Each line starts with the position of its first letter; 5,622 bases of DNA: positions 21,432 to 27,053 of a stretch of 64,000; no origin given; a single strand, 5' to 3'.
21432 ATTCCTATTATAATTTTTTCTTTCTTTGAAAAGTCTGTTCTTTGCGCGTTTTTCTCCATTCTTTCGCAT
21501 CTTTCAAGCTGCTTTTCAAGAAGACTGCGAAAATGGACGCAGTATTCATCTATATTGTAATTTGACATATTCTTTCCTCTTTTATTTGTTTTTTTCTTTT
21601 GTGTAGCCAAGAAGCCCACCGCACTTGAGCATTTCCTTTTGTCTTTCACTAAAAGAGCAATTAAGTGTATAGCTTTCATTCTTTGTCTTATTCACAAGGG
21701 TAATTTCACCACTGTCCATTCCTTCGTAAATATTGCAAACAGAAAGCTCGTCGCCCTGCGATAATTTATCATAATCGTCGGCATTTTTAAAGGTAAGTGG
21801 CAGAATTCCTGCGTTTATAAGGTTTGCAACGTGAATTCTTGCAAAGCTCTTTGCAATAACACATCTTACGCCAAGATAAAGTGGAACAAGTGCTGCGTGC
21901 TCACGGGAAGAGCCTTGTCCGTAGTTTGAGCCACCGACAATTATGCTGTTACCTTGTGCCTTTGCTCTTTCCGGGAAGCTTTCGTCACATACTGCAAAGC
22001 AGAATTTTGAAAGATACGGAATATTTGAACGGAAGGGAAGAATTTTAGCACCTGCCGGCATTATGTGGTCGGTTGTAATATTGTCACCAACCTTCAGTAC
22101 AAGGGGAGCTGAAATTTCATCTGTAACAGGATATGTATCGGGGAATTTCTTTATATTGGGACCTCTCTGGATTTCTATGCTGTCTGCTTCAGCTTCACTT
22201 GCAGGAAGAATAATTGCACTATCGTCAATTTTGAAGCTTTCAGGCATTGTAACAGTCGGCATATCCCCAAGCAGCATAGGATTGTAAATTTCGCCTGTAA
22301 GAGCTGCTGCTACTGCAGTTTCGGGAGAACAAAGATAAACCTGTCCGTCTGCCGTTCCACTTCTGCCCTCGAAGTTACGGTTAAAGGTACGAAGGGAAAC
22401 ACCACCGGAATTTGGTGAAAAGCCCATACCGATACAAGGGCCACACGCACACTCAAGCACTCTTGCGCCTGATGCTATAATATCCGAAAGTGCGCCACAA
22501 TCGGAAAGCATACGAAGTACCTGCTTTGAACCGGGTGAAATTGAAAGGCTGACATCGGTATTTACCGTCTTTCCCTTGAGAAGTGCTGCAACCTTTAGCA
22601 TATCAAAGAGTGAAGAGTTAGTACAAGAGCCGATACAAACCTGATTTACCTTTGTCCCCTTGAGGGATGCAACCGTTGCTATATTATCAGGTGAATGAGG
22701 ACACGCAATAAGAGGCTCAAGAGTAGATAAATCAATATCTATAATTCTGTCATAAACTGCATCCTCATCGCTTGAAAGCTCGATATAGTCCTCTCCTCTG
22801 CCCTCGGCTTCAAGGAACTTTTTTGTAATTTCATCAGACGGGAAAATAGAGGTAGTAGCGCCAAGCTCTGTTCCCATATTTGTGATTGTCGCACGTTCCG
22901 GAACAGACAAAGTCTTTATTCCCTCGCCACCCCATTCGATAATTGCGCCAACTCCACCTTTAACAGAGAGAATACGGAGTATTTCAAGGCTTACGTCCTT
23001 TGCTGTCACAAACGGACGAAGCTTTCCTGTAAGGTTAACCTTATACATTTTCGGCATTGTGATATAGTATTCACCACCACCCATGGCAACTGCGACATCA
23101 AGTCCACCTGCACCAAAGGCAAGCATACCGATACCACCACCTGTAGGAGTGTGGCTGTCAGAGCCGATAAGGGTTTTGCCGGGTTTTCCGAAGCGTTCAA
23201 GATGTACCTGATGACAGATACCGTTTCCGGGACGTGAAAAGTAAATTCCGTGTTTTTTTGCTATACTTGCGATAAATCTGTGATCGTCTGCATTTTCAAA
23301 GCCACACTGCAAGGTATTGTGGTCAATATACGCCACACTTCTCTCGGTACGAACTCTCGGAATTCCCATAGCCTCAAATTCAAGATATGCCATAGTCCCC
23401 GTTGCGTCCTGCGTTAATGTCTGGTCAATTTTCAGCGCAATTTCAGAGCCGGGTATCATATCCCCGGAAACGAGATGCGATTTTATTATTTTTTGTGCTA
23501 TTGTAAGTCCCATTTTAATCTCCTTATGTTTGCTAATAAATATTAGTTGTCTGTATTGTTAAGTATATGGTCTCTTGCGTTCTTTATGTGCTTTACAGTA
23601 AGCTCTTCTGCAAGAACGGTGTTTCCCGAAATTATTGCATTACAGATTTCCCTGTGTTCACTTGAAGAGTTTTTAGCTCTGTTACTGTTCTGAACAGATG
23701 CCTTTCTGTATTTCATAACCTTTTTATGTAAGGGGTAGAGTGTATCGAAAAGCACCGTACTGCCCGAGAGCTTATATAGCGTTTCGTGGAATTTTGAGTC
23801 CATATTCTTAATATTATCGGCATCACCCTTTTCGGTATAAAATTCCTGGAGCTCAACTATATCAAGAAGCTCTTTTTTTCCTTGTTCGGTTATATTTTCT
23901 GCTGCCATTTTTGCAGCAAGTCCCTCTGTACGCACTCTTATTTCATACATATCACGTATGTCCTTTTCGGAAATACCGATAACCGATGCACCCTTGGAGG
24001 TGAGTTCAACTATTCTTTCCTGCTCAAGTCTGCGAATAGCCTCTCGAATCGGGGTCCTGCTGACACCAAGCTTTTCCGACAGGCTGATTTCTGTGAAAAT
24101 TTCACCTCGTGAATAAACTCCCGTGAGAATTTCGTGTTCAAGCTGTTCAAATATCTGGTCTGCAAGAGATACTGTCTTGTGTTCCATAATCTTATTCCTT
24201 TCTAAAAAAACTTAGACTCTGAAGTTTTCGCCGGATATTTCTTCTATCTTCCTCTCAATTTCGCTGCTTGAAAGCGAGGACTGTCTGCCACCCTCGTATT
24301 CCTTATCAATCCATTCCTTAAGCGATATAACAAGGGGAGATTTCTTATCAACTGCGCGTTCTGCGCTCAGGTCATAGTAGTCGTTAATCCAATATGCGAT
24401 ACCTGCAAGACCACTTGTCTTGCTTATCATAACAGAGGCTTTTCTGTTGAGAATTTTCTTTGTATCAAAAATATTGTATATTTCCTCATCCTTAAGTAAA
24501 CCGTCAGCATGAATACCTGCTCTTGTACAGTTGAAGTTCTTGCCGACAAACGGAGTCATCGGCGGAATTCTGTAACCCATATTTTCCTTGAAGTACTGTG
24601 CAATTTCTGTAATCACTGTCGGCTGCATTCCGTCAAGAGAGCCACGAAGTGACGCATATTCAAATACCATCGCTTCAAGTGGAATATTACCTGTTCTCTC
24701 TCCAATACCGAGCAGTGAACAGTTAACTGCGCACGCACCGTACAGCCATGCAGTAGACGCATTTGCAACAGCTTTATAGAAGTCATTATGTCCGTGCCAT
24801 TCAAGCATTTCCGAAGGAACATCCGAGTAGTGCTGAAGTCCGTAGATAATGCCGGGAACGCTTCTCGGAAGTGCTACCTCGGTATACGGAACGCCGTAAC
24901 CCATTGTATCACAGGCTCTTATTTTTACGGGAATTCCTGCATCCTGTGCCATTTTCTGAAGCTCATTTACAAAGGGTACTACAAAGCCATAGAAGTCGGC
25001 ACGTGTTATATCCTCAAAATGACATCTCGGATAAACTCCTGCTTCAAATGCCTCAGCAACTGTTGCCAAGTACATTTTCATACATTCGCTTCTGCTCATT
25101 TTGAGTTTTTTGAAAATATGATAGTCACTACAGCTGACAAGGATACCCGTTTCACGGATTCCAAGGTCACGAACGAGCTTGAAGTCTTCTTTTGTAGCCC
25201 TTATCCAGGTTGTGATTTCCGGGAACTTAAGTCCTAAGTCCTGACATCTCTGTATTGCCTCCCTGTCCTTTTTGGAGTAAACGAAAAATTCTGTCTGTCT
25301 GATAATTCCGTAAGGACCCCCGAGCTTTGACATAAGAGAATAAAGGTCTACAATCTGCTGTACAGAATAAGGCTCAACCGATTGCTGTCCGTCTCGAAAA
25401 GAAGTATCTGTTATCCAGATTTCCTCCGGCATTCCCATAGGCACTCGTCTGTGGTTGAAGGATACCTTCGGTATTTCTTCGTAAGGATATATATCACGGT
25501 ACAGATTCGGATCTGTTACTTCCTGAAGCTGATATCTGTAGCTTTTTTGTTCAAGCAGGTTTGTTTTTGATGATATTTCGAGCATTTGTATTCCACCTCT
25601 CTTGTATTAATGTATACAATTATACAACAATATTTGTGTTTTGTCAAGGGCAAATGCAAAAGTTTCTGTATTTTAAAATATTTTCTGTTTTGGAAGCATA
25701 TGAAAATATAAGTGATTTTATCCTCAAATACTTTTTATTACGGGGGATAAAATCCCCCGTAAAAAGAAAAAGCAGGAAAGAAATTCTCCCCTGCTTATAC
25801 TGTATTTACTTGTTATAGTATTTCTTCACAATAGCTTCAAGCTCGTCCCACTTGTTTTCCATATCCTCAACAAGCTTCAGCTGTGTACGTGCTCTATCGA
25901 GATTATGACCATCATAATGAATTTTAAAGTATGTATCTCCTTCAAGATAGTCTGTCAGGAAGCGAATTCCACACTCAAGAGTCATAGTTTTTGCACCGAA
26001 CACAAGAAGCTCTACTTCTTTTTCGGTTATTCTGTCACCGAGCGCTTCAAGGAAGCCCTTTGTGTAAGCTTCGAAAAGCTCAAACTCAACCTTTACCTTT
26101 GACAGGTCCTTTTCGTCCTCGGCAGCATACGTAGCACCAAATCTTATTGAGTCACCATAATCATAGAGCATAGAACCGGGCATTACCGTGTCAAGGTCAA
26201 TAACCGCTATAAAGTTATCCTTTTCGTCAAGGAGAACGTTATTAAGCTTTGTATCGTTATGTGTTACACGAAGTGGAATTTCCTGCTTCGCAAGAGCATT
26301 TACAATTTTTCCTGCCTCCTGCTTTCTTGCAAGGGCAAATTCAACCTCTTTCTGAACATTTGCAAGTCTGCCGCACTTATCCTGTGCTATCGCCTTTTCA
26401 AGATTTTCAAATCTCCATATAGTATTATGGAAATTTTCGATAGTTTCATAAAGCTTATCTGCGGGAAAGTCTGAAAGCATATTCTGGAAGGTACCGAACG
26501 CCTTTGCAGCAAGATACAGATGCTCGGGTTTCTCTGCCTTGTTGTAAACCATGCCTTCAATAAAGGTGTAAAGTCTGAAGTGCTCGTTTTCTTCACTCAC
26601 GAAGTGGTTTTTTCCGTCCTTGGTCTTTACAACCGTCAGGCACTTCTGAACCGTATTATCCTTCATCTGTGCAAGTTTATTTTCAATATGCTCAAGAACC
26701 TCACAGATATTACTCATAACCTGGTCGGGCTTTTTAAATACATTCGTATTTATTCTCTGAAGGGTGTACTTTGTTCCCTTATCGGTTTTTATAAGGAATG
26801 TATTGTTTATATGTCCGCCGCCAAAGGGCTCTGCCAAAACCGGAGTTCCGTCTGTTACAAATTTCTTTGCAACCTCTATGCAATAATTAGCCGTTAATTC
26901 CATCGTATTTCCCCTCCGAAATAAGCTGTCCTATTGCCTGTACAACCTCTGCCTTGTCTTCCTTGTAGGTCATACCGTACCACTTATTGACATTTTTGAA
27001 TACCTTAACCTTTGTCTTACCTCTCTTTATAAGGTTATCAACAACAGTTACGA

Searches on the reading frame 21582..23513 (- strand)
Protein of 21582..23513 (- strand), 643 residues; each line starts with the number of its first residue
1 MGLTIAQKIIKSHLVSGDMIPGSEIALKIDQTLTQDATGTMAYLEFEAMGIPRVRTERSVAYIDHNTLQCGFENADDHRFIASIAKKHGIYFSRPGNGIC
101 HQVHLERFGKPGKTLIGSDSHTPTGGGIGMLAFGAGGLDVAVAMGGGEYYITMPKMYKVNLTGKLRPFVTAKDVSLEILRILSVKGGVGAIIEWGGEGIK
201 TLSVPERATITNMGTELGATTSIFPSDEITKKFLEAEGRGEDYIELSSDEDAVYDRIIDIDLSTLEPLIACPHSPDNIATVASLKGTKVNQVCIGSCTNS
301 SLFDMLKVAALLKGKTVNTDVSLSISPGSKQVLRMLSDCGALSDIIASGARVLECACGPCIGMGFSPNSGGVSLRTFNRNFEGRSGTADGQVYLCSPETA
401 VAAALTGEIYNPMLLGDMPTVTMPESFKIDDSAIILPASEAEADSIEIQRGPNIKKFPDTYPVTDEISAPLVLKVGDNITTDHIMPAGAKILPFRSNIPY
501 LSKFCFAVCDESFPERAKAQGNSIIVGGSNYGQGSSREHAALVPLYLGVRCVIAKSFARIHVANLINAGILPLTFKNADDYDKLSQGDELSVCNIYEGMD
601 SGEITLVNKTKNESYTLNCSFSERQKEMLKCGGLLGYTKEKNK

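Call 84: search_protein_families(library=ncbifam, proteins=[window:21582-23513:-], max_evalue=1e-10)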
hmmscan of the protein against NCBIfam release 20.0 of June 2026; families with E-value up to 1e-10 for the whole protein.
window:21582-23513:- (643 aa): 25 families
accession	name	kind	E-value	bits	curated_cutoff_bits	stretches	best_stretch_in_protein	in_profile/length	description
NF005558.0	PRK07229.1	equivalog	3.6e-294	977.4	612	1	1-642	1-645/647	aconitate hydratase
TIGR01342.1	acon_putative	hypoth_equivalog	1.5e-279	928.8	719.15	1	4-642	1-649/655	putative aconitate hydratase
NF001614.1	PRK00402.1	subfamily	2.5e-114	382.2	385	1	4-412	2-414/415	aconitase/3-isopropylmalate dehydratase large subunit family protein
TIGR01340.1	aconitase_mito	equivalog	5.2e-114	382.2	825.35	1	3-635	20-742/745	aconitate hydratase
TIGR02086.1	IPMI_arch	subfamily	2.9e-105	352.3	410.15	1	4-412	2-409/411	3-isopropylmalate dehydratase/homoaconitate hydratase family large subunit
TIGR01343.1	hacA_fam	subfamily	2.8e-104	349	385.7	1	4-412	1-411/412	homoaconitate hydratase family protein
TIGR02083.1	LEU2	equivalog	3e-86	290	610.65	1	3-412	1-416/419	3-isopropylmalate dehydratase large subunit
NF040615.1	HacA_Meth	equivalog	4.9e-85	285.7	550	1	4-411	2-417/419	homoaconitase large subunit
NF008503.0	PRK11413.1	equivalog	1.8e-79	267.6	641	2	4-285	36-315/753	hydratase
NF006757.0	PRK09277.1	subfamily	1.8e-76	257.5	686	2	94-285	175-389/888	aconitate hydratase AcnA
NF009520.0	PRK12881.1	subfamily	7.9e-73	245.5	905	2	74-284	152-388/893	aconitate hydratase AcnA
TIGR01341.1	aconitase_1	equivalog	1e-70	238.6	945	2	93-286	156-374/876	aconitate hydratase AcnA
NF009116.0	PRK12466.1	subfamily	2.9e-67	227.3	531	2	3-282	5-304/472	3-isopropylmalate dehydratase large subunit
NF004016.0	PRK05478.1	subfamily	3.6e-66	223.6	510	2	3-281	4-301/468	3-isopropylmalate dehydratase large subunit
TIGR00139.1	h_aconitase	equivalog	4.5e-63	213.7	529.9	1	9-573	8-633/709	homoaconitase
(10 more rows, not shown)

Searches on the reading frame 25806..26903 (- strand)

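Call 68: search_protein_families(library=pfam, proteins=[window:25806-26903:-], max_evalue=0.00001)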
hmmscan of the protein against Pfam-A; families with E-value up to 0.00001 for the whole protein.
window:25806-26903:- (365 aa): 1 family
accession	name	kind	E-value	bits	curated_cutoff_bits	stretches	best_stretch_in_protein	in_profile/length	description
PF01636.29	APH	-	1.5e-20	74.4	23.2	1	25-256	3-214/239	Phosphotransferase enzyme family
